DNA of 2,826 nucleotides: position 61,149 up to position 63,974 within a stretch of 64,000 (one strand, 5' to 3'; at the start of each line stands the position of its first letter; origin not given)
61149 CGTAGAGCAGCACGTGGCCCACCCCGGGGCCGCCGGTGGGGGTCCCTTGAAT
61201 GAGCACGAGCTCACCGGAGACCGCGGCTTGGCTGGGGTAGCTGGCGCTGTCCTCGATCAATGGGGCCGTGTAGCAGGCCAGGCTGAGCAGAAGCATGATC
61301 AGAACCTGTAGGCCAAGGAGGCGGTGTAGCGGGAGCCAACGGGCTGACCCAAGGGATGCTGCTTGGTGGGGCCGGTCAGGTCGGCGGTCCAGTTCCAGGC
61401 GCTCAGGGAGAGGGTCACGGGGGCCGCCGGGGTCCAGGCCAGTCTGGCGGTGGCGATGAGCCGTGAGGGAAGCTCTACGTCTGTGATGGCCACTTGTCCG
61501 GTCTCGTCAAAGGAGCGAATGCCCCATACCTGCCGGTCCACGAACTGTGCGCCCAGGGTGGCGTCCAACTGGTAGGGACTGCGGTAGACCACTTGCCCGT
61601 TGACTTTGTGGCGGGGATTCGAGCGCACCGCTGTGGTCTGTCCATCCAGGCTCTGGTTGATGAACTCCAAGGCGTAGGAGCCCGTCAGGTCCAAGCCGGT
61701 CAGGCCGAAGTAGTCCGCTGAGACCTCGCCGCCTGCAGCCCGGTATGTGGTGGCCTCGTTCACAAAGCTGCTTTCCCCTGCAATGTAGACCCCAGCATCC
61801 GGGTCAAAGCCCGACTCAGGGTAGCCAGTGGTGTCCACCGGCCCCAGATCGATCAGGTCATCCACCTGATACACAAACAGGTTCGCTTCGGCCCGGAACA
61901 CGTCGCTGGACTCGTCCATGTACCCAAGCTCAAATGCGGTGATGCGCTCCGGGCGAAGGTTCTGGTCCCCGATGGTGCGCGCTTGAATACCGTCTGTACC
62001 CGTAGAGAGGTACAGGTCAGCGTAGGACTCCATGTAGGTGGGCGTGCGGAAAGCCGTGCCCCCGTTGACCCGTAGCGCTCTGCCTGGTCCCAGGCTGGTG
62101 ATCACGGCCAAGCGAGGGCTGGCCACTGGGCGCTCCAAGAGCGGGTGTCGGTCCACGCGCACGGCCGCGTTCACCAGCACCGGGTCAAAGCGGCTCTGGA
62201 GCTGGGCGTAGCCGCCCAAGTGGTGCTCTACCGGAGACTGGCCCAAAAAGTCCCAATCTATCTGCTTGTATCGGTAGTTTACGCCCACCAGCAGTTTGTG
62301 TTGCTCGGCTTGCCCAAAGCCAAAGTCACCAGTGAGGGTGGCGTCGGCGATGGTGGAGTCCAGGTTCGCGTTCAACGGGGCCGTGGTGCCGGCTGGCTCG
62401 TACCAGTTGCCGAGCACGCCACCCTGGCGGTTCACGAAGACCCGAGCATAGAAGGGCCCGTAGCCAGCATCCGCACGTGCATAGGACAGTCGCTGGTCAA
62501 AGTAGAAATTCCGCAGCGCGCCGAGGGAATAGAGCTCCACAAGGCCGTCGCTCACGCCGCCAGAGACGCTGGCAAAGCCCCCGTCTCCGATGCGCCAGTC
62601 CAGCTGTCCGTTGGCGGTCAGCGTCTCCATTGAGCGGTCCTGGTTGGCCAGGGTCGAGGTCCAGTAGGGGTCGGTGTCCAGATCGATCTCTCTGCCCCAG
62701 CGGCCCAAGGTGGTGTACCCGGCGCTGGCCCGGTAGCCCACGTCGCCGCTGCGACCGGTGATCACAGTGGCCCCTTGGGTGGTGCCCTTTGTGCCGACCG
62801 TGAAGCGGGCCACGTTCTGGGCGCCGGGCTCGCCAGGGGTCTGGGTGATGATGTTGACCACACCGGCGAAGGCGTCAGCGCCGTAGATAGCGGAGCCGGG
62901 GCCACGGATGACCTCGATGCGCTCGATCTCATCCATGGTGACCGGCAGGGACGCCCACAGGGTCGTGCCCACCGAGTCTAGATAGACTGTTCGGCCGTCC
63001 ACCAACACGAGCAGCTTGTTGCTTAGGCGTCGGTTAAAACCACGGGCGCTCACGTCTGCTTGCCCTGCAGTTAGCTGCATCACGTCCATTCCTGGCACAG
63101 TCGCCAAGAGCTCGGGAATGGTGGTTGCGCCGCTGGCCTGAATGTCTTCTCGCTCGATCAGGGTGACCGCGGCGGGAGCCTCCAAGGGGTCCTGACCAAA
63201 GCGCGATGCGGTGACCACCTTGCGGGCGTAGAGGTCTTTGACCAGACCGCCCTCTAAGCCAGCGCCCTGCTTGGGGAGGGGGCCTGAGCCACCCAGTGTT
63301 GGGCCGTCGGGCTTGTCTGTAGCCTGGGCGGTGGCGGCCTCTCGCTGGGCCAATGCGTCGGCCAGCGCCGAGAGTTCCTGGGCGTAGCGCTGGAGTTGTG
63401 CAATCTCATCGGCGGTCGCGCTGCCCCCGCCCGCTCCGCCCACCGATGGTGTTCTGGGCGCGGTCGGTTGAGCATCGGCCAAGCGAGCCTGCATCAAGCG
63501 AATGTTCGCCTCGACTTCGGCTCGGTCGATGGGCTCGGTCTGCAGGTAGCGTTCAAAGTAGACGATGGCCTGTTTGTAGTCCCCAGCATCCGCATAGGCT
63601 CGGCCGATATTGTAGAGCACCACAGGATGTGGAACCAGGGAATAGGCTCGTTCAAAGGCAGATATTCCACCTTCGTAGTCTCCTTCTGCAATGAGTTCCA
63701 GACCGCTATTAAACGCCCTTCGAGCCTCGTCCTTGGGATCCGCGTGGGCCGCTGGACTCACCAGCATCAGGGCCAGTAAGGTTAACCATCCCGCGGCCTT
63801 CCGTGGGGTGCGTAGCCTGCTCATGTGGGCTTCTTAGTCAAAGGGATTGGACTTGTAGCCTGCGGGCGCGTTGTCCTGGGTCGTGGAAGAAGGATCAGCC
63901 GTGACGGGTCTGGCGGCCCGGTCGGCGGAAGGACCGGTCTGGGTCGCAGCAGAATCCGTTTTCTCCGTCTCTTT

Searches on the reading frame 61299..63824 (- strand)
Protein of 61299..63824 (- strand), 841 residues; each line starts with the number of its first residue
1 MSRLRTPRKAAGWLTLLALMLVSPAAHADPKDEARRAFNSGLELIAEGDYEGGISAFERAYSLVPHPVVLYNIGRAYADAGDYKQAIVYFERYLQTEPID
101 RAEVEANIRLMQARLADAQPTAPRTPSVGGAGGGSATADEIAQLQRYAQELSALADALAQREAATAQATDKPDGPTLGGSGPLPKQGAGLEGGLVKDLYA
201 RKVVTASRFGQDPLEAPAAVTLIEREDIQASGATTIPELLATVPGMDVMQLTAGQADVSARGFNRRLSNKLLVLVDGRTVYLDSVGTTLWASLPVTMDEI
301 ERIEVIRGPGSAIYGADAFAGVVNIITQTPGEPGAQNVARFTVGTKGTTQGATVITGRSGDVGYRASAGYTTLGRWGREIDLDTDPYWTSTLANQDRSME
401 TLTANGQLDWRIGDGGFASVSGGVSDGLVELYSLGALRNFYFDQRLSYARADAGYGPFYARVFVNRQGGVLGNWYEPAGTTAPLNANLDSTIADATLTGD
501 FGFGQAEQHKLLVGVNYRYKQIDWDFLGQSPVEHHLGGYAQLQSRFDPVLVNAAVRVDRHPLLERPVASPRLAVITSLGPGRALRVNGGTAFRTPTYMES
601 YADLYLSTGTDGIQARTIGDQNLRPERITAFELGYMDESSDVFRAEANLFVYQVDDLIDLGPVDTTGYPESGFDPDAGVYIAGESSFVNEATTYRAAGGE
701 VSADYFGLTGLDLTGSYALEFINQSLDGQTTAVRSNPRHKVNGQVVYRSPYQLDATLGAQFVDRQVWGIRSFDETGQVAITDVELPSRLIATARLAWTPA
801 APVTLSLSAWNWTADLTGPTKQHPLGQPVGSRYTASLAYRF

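Call 27: find_encoding_contigs(protein=window:61299-63824:-, flank=10000, max_places=1)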
Protein window:61299-63824:- (841 aa): 13 contigs read that carry it; 1 place shown.
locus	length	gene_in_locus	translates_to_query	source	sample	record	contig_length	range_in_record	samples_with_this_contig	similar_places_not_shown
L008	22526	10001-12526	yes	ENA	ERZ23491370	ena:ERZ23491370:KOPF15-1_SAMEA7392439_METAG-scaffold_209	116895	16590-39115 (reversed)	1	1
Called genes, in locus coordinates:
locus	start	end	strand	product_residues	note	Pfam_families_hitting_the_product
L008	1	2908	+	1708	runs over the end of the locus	-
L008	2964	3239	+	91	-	-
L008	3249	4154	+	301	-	-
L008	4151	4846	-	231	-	PF00881:Nitroreductase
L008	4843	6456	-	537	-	PF02776:TPP_enzyme_N, PF00205:TPP_enzyme_M, PF02775:TPP_enzyme_C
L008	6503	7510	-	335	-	PF03706:LPG_synthase_TM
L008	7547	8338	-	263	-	PF04116:FA_hydroxylase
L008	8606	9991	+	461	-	PF00069:Pkinase, PF01636:APH (faint), PF07714:PK_Tyr_Ser-Thr, PF03109:ABC1, PF08308:PEGA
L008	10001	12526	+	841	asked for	PF07719:TPR_2 (faint), PF13181:TPR_8 (faint), PF00515:TPR_1 (weak), PF07715:Plug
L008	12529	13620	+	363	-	-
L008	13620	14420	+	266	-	-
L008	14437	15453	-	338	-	-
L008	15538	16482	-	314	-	-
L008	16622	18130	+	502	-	PF22073:Cep192_D4 (faint), PF22544:HYDIN_VesB_CFA65-like_Ig (weak), PF18911:PKD_4 (faint)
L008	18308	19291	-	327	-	PF19582:AdeT1_2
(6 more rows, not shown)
